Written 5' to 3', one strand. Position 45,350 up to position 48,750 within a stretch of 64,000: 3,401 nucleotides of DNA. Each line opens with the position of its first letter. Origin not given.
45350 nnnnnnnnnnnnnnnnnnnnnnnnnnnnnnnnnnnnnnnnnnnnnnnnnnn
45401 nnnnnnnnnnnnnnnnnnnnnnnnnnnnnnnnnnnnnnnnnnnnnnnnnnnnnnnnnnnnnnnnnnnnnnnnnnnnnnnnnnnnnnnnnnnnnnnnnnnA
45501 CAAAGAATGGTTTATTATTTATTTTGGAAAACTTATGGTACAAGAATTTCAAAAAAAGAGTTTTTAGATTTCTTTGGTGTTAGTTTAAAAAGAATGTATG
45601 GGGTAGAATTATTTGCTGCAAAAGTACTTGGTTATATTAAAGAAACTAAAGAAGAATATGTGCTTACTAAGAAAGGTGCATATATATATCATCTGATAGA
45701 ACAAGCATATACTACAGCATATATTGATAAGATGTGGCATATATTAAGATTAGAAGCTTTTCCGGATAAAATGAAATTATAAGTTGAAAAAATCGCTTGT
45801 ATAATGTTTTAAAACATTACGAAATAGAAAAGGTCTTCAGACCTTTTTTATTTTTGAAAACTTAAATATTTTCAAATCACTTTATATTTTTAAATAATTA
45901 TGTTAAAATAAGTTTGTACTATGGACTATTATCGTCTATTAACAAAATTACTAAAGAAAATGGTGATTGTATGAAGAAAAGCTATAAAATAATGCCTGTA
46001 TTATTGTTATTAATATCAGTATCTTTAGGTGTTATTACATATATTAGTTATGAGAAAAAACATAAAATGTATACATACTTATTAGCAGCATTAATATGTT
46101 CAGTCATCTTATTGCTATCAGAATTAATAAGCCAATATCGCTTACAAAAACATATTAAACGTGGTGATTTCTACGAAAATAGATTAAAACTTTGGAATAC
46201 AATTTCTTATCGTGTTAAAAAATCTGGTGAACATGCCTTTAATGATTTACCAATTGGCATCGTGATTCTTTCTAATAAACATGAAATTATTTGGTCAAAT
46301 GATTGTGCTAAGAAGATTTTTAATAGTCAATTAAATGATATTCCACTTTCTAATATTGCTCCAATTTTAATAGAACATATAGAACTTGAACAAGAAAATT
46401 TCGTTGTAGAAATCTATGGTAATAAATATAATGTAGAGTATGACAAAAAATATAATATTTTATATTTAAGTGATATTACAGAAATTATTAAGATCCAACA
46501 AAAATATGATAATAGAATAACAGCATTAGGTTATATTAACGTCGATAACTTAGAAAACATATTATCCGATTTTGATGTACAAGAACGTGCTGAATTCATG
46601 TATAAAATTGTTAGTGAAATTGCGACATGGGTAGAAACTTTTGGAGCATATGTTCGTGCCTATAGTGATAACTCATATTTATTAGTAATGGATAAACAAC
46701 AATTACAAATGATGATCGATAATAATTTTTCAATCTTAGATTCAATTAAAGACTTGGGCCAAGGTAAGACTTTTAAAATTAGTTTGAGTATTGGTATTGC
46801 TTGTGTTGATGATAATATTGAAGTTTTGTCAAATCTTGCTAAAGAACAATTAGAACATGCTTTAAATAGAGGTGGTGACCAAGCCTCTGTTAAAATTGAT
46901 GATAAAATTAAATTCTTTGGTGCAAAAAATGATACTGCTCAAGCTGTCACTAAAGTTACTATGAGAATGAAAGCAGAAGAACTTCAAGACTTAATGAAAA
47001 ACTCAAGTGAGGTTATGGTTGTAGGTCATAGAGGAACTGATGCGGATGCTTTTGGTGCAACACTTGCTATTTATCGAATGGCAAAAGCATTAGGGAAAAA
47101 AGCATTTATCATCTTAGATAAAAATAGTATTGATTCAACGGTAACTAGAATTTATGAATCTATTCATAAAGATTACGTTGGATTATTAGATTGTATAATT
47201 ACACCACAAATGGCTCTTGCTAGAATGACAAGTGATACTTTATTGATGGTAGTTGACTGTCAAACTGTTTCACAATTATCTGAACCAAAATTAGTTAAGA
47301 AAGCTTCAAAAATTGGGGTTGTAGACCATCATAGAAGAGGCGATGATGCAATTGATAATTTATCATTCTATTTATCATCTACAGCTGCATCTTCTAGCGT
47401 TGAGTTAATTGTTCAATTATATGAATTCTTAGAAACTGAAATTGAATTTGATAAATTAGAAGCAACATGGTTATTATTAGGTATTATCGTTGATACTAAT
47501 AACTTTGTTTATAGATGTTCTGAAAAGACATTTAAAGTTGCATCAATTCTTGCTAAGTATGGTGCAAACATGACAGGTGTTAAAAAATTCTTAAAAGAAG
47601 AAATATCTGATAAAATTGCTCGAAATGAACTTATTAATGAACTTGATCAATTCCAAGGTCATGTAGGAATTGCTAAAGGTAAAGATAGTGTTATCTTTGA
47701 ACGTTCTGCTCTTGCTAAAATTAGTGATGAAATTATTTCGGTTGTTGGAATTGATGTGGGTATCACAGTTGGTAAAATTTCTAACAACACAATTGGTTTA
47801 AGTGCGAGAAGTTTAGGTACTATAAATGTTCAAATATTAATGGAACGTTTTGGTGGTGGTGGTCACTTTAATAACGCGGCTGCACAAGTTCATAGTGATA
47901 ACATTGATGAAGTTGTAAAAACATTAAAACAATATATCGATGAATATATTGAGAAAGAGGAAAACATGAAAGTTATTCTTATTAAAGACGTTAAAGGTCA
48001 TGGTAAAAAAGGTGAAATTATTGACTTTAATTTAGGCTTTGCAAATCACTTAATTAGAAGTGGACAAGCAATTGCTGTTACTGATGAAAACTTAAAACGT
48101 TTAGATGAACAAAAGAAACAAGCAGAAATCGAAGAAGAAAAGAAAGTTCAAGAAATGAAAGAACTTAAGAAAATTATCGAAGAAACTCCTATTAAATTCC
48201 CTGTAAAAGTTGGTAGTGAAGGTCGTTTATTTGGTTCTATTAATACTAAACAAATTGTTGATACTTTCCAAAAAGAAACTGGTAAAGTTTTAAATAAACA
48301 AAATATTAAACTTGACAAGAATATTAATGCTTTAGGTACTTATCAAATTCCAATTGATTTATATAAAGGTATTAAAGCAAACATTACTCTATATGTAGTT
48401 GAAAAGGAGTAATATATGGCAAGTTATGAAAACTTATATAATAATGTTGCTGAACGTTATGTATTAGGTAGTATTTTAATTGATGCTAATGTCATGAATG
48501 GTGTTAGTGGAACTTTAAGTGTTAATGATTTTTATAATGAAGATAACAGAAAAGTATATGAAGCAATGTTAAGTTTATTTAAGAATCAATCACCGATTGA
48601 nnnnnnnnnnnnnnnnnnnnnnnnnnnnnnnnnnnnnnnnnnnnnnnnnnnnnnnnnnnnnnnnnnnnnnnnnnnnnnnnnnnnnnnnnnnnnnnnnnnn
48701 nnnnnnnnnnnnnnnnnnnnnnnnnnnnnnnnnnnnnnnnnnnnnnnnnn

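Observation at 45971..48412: gdpP and rplI are in one continuous reading frame with no stop codon between them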

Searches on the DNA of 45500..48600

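Call 48: search_rna_families(source=window, start=45500, end=48600, threshold=evalue, max_evalue=1)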
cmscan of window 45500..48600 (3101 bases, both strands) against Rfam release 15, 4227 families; matches with E-value up to 1: 0.
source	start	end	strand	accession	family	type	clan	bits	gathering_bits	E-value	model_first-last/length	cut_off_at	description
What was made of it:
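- Tried and rejected: There are no Rfam hits in 45500-48600, even at E <= 1 (call 48).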
